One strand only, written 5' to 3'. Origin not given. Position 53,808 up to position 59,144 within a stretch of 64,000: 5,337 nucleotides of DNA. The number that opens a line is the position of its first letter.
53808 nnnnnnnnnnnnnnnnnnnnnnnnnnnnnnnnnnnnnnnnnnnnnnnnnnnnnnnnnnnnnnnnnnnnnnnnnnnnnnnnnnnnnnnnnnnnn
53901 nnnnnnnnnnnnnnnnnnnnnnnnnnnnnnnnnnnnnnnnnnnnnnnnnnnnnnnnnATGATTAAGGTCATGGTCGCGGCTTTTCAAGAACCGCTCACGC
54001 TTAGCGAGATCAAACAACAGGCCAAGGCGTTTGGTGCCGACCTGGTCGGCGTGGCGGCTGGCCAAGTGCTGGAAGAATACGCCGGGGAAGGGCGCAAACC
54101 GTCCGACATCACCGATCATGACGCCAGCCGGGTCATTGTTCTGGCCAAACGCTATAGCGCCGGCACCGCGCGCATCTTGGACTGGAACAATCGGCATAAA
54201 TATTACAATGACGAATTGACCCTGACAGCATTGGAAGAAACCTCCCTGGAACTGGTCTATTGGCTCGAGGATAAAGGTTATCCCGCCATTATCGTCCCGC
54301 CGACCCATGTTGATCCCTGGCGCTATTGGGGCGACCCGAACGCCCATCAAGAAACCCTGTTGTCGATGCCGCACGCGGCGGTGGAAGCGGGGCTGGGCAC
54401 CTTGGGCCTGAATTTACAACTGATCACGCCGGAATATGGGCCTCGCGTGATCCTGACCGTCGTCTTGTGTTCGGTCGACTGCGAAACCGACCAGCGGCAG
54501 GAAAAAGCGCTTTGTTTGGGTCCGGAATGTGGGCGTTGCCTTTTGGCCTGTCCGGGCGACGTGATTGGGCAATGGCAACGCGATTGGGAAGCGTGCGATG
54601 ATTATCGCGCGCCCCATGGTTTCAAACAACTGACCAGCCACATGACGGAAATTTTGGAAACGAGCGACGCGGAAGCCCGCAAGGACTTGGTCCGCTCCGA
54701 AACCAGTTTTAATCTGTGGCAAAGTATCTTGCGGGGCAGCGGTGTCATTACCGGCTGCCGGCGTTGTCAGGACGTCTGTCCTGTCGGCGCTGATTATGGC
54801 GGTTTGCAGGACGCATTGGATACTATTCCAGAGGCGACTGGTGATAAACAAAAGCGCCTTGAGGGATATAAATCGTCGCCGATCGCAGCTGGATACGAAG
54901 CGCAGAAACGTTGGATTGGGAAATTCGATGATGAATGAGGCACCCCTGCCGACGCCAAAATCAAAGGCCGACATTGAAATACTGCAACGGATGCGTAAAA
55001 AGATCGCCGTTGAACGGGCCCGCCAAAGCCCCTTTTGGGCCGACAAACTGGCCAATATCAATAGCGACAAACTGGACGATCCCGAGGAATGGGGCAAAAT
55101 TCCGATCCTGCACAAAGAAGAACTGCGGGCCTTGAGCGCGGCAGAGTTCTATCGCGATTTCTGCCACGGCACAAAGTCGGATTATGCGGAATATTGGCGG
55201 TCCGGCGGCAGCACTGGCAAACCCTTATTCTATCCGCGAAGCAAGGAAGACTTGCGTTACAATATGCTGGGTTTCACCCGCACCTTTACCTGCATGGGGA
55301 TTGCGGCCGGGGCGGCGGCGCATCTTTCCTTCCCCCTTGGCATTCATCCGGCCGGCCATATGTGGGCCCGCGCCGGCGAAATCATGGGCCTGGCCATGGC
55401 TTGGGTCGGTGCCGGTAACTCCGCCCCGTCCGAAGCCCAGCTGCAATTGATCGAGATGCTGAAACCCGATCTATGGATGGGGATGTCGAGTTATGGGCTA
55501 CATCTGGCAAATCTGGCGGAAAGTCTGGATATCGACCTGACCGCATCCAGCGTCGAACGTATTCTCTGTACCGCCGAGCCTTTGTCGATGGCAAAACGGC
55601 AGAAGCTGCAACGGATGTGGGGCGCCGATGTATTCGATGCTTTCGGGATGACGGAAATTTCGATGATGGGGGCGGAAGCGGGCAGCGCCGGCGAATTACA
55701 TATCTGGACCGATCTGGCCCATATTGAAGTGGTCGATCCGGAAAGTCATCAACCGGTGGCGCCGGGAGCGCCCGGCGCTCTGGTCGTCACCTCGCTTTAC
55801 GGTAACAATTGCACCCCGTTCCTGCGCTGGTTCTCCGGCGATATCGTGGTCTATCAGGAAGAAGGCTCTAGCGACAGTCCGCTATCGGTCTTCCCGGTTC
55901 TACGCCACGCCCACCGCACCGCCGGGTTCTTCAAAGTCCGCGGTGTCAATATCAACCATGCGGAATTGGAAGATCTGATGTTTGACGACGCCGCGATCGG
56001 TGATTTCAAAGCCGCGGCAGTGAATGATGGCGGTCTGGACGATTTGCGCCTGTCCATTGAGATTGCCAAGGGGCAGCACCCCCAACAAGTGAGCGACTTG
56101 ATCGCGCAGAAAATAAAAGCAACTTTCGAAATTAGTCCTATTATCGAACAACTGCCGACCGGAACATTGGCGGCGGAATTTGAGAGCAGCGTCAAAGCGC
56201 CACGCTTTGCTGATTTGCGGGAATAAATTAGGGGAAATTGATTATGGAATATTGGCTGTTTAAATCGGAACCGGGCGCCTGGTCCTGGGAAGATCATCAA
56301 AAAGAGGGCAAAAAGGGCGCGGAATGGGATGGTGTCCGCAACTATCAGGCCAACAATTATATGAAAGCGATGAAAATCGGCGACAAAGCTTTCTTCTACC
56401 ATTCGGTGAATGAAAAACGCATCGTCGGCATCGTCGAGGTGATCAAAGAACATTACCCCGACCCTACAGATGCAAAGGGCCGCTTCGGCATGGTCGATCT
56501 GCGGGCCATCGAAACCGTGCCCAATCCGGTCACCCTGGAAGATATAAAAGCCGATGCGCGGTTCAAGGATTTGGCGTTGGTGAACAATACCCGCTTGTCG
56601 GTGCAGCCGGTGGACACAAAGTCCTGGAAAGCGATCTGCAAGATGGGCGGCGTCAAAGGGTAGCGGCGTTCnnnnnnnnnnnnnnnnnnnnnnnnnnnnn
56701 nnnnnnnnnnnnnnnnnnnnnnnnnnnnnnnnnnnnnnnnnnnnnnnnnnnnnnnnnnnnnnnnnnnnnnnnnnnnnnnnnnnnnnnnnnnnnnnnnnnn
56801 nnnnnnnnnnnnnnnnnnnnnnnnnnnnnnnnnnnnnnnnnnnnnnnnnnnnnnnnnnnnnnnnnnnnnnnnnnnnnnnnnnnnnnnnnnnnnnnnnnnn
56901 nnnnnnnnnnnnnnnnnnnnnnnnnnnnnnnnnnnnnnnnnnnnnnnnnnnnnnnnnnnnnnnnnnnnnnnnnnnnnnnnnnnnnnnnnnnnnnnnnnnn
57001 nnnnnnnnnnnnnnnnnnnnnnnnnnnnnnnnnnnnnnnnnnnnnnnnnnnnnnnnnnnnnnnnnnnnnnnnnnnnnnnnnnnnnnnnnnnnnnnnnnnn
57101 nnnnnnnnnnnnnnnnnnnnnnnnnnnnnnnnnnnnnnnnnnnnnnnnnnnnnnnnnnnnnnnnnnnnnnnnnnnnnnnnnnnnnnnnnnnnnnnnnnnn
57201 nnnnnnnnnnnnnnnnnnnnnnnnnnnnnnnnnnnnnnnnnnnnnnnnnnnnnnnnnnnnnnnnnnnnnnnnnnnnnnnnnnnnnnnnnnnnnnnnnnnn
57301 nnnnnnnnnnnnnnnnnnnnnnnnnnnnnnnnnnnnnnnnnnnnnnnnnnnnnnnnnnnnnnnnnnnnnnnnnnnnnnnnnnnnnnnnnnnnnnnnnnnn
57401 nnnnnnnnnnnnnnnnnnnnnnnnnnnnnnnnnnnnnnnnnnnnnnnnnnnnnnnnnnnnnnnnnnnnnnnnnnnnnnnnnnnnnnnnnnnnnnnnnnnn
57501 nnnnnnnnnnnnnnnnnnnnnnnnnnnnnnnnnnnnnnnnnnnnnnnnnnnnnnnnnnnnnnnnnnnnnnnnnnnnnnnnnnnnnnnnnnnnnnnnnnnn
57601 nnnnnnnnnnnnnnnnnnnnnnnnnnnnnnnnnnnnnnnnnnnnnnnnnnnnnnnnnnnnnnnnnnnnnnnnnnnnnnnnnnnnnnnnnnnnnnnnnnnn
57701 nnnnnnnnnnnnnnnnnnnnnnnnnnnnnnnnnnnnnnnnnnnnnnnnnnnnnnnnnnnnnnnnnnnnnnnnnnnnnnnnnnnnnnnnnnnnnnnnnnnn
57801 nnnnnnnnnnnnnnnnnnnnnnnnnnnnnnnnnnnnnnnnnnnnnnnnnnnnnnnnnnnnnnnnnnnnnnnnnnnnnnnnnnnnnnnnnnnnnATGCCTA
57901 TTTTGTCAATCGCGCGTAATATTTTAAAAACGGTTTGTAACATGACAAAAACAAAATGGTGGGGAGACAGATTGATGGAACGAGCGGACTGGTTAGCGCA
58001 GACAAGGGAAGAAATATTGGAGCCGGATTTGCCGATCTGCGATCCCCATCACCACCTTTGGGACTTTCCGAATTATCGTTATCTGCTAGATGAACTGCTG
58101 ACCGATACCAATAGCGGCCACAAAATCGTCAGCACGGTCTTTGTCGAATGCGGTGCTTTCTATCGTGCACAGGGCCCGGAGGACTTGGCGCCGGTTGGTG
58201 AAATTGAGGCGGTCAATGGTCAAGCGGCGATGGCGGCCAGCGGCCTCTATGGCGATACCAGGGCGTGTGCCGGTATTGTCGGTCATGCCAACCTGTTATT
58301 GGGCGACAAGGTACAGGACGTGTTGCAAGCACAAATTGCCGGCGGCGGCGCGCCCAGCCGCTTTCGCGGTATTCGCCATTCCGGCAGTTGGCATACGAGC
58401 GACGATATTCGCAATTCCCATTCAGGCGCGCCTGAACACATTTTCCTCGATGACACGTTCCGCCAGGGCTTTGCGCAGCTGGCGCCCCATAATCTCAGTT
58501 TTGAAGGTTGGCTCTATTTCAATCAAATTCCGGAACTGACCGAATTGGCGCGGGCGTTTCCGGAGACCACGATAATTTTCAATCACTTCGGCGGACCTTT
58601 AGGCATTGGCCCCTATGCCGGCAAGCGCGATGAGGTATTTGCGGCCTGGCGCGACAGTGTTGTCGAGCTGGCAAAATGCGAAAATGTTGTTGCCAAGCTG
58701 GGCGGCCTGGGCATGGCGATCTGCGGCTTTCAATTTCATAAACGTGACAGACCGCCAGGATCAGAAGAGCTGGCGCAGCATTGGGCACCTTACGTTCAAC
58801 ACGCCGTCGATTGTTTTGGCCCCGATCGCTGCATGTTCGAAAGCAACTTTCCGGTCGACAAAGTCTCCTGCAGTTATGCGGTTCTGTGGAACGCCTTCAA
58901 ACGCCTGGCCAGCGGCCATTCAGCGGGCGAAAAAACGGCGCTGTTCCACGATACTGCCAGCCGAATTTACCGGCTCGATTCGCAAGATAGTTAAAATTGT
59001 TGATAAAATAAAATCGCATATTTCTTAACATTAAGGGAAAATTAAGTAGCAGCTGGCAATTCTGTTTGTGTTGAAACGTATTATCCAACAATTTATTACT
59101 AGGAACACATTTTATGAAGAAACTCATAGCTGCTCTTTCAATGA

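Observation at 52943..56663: Tightly coupled operon: two paralogous QueG/RdhA-like Fe-S proteins + PaaK/F390-synthetase-like ligase (+ EVE domain protein)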

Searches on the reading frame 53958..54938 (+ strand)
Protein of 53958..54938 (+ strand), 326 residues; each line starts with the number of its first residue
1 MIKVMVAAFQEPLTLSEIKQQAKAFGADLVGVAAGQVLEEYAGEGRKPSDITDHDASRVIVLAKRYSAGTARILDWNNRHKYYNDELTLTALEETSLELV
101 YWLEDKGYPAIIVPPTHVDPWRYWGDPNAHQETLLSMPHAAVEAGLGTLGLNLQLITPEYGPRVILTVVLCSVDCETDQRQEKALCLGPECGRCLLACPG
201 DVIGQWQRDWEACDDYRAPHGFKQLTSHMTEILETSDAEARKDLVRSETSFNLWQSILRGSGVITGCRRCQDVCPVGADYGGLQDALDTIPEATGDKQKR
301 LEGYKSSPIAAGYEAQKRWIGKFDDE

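Call 3: search_protein_families(library=pfam, proteins=[window:53958-54938:+], max_evalue=1)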
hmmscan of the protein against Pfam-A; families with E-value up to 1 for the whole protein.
window:53958-54938:+ (326 aa): 14 families
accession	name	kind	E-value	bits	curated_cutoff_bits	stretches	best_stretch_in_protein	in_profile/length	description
PF13484.11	Fer4_16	-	5e-07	30.8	30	1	190-276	4-65/66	4Fe-4S double cluster binding domain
PF13237.11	Fer4_10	-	1.3e-05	25.5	25.5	2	265-284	10-31/53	4Fe-4S dicluster domain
PF00037.32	Fer4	-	5.5e-05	23.3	21.1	2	265-278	9-22/24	4Fe-4S binding domain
PF12837.12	Fer4_6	-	0.00061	20.1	25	2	265-278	10-23/24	4Fe-4S binding domain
PF12798.12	Fer4_3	-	0.0011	20.1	27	1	265-278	2-15/15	4Fe-4S binding domain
PF25160.1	LdpA_Fe-S-bd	-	0.0013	18.9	27.6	1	171-205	13-45/49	LdpA Fe-S cluster-binding domain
PF12838.12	Fer4_7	-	0.0028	18.5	27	1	190-278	4-52/52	4Fe-4S dicluster domain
PF13187.11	Fer4_9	-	0.0054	17.2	27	1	265-280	3-18/52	4Fe-4S dicluster domain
PF17179.9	Fer4_22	-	0.012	16.8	27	1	233-277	54-94/95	4Fe-4S dicluster domain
PF12797.12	Fer4_2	-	0.018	15.4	24.5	1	265-276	11-22/22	4Fe-4S binding domain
PF12800.12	Fer4_4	-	0.055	14.3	24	1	265-277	5-17/17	4Fe-4S binding domain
PF14697.11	Fer4_21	-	0.13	12.8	35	1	265-276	42-53/59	4Fe-4S dicluster domain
PF13183.11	Fer4_8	-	0.15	13.1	27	1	190-277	7-67/68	4Fe-4S dicluster domain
PF13534.11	Fer4_17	-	0.2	12.7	22.2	0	266-279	4-17/61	4Fe-4S dicluster domain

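Call 4: search_protein_families(library=ncbifam, proteins=[window:53958-54938:+], max_evalue=1)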
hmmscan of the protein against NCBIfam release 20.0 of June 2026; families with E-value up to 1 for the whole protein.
window:53958-54938:+ (326 aa): 8 families
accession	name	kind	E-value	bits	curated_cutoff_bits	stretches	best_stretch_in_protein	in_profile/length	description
TIGR00276.1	TIGR00276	equivalog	1.3e-06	27.7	200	1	141-204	137-197/337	tRNA epoxyqueuosine(34) reductase QueG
TIGR02486.1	RDH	subfamily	0.00031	20.7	160.35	1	130-216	146-237/314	reductive dehalogenase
NF043039.1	HgcAB_like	equivalog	0.1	12.2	285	0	261-277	299-315/350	HgcAB-like fusion protein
NF003475.0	PRK05113.1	equivalog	0.11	12.3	203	0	263-283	114-134/190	electron transport complex subunit RsxB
TIGR01944.1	rnfB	subfamily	0.25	10.9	68.7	1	223-283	78-134/190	RnfABCDGE type electron transport complex subunit B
TIGR02936.1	fdxN_nitrog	equivalog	0.26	11.4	80.55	0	182-204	19-39/91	ferredoxin III, nif-specific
TIGR01971.1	NuoI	subfamily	0.36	10.4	113.05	0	266-278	85-97/121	NADH-quinone oxidoreductase, chain I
NF040864.1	HgcB_ferredoxin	equivalog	0.68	9.8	99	0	265-276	17-28/93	mercury methylation ferredoxin HgcB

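Call 21: find_homologous_proteins(query=window:53958-54938:+)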
Query window:53958-54938:+ (326 aa): 1941 proteins with E <= 0.001 among 6114 candidates; the best 120 are listed.
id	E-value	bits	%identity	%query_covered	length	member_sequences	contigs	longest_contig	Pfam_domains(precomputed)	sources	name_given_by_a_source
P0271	2.5e-221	752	100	99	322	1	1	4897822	PF13484.12,PF13237.12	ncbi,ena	-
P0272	9.0e-170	582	77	98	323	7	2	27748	PF13484.12,PF13237.12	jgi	-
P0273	2.2e-167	574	76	99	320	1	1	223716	PF13484.12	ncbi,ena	-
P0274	1.2e-151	523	69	98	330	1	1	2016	PF12837.13,PF00037.33,PF13237.12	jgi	jgi:epoxyqueuosine reductase QueG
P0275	4.5e-150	518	69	98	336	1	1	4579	PF12837.13,PF13484.12,PF13237.12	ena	-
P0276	1.4e-149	516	67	98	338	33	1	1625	PF13484.12,PF13237.12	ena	-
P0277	4.1e-148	511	67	98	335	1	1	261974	PF13237.12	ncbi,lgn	-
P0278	4.2e-148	511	67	98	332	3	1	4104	PF13484.12,PF13237.12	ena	-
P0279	7.4e-148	510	66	98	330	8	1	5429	PF12837.13,PF00037.33,PF13484.12,PF13237.12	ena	-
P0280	2.1e-147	509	67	98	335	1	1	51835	PF13237.12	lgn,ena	-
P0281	3.0e-146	505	68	97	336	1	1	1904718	PF13484.12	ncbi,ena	-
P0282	9.6e-145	500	68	98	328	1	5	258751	PF13237.12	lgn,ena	-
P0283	1.0e-144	500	66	98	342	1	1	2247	PF13237.12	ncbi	-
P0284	1.1e-144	500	67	98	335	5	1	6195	PF25160.2,PF13237.12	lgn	-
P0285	1.2e-144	500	71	91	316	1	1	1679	PF13237.12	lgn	-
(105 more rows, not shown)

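Call 75: search_protein_families(library=padloc, proteins=[window:53970-54938:+], max_evalue=0.01)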
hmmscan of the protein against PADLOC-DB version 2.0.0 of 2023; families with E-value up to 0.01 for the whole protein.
window:53970-54938:+ (322 aa): 0 families

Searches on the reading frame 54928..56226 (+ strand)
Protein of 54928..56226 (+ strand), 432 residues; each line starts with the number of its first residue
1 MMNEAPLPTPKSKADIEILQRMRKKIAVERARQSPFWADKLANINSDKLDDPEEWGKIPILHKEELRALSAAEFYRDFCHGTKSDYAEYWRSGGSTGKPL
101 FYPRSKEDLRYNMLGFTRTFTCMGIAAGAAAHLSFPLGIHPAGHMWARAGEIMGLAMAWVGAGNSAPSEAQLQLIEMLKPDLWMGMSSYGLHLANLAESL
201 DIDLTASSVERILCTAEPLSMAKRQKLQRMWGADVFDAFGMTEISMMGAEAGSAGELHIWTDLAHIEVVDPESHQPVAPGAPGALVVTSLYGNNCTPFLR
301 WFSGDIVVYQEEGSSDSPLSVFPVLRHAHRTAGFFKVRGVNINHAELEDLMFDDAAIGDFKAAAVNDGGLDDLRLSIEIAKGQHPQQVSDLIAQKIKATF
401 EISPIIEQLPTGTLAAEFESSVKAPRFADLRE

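Call 3: search_protein_families(library=pfam, proteins=[window:54928-56226:+], max_evalue=1)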
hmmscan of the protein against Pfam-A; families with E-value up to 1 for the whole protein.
window:54928-56226:+ (432 aa): 4 families
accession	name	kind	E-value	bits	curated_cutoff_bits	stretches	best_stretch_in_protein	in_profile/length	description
PF00501.34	AMP-binding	-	1.7e-12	47.3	29.9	1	92-288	170-375/384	AMP-binding enzyme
PF14535.12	AMP-binding_C_2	-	0.0015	19.2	25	1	340-431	2-96/96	AMP-binding enzyme C-terminal domain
PF03241.18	HpaB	-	0.045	13.3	25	1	101-185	4-88/202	4-hydroxyphenylacetate 3-hydroxylase C terminal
PF19104.5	DUF5791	-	0.19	12.4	27.4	1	173-227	63-117/124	Family of unknown function (DUF5791)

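Call 4: search_protein_families(library=ncbifam, proteins=[window:54928-56226:+], max_evalue=1)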
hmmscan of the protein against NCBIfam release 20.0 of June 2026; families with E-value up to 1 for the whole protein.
window:54928-56226:+ (432 aa): 13 families
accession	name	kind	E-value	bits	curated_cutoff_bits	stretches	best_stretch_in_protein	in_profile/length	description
NF041878.1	paak_haloarch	equivalog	8.3e-37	126.8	700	1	12-404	9-401/427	phenylacetate--CoA ligase PaaK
TIGR02155.1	PA_CoA_ligase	equivalog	1.6e-32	112.6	646.3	1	12-431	4-422/422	phenylacetate--CoA ligase PaaK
NF053551.1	FlxY_rubin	equivalog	3.2e-32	111.8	520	1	12-431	5-424/424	flexirubin biosynthesis putative acyl-CoA ligase FlxY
NF045666.1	DVU1553_fam_AMP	equivalog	5.5e-26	91.4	300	1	15-309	22-310/331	DVU_1553 family AMP-dependent CoA ligase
NF041217.1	BagE_FevW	exception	4.8e-23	81.8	800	1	15-416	12-394/424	bagremycin/ferroverdin synthetase BagE/FevW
TIGR03335.1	F390_ftsA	equivalog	5.5e-17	61.6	458.7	1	15-362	13-364/445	coenzyme F390 synthetase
NF005714.0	PRK07529.1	subfamily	0.00047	18.6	632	1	83-246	217-377/640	acyl-CoA synthetase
NF009071.0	PRK12406.1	subfamily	0.023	13.2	701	1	93-250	162-315/510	acyl-CoA synthetase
NF004511.1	PRK05852.1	equivalog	0.034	12.8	650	1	214-245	281-312/505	FadD7 family fatty acid--CoA ligase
NF005426.0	PRK07008.1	equivalog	0.18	10.4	822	1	185-251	277-341/545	3-(methylthio)propionyl-CoA ligase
NF004837.0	PRK06187.1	subfamily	0.22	9.7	476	0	205-248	284-327/531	long-chain-fatty-acid--CoA ligase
TIGR02275.1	DHB_AMP_lig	equivalog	0.22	9.7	723.55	1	80-113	178-211/526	(2,3-dihydroxybenzoyl)adenylate synthase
NF008192.1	PRK10946.1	equivalog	0.26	9.5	783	1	82-113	178-210/534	(2,3-dihydroxybenzoyl)adenylate synthase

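Call 19: search_solved_structures(query=window:54928-56226:+, max_evalue=0.001)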
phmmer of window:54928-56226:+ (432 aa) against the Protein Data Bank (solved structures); distinct sequences matched with E-value up to 0.001: 8.
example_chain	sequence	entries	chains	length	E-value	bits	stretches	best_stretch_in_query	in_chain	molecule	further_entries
4r1l_A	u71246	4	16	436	2.9e-26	95.6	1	15-431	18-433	Phenylacetate-coenzyme A ligase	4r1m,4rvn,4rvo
9s3l_A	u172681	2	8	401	5.5e-26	94.7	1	26-367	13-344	Phenylacetate-CoA ligase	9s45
2y27_A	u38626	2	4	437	4.1e-24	88.5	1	11-414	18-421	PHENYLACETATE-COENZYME A LIGASE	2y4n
6hdw_A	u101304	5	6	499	4.2e-23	85.2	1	10-405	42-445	2-hydroxyisobutyryl-CoA synthetase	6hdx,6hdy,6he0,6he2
6wuq_A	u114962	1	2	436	4.3e-19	72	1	11-415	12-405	AjiA1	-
2y4o_A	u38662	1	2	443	1.2e-18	70.5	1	12-381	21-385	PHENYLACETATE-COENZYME A LIGASE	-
6siw_A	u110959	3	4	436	2e-17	66.5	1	12-353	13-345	PaaK-like ligase (AMP-dependent synthetase and ligase) | AMP-dependent synthetase and ligase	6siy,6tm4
6siw_B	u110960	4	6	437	2e-17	66.5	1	12-353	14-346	PaaK-like ligase (AMP-dependent synthetase and ligase) | AMP-dependent synthetase and ligase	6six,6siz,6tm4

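Call 50: list_cluster_members(proteins=[P0001, P0271, window:54931-56226:+, window:54928-56226:+])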
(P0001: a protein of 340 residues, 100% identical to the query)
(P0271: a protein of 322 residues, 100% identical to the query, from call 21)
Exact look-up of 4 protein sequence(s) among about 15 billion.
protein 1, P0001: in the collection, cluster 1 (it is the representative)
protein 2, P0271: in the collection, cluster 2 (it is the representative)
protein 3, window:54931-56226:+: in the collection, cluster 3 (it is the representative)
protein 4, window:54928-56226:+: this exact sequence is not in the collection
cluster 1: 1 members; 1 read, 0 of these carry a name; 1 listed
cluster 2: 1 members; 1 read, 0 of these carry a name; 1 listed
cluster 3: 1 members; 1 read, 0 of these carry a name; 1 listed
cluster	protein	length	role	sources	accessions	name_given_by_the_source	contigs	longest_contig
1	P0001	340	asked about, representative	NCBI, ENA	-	-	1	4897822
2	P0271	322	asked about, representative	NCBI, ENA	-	-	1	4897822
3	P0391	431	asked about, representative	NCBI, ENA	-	-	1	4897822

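Call 75: search_protein_families(library=padloc, proteins=[window:54931-56226:+], max_evalue=0.01)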
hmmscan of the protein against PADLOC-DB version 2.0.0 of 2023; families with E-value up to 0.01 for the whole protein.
window:54931-56226:+ (431 aa): 0 families

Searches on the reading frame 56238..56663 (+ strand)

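Call 3: search_protein_families(library=pfam, proteins=[window:56238-56663:+], max_evalue=1)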
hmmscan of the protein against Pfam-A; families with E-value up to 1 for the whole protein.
window:56238-56663:+ (141 aa): 1 family
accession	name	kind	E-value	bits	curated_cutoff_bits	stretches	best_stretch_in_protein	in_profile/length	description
PF01878.24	EVE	-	6.2e-47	159.7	23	1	5-136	2-145/145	EVE domain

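Call 4: search_protein_families(library=ncbifam, proteins=[window:56238-56663:+], max_evalue=1)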
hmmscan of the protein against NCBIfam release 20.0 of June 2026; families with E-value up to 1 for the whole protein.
window:56238-56663:+ (141 aa): 2 families
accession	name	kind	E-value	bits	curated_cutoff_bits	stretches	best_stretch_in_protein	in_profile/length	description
NF002008.0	PRK00809.1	subfamily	0.0053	16.4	139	1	32-107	23-100/146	hypothetical protein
NF005457.0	PRK07051.1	equivalog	0.063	13.4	87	1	56-85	31-60/80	acetyl-CoA carboxylase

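Call 75: search_protein_families(library=padloc, proteins=[window:56244-56663:+], max_evalue=0.01)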
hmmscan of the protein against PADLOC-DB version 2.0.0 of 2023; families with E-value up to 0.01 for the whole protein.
window:56244-56663:+ (139 aa): 0 families

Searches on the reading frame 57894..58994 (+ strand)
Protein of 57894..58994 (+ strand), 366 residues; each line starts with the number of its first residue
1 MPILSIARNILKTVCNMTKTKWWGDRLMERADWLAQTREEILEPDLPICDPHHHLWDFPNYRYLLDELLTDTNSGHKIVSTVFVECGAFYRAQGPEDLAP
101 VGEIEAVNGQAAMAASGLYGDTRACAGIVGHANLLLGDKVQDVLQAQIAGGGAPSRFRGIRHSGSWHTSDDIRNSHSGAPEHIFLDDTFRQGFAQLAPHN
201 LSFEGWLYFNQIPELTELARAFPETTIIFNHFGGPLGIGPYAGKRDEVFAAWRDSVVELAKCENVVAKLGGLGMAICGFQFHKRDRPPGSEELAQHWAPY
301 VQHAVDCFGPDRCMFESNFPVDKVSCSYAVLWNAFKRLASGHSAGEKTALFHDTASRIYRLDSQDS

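Call 82: search_protein_families(library=pfam, proteins=[window:57894-58994:+], max_evalue=0.00001)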
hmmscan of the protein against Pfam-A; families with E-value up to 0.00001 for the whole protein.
window:57894-58994:+ (366 aa): 1 family
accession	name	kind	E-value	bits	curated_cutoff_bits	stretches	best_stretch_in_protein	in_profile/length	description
PF04909.20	Amidohydro_2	-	1.3e-35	124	26.4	1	49-361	1-289/289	Amidohydrolase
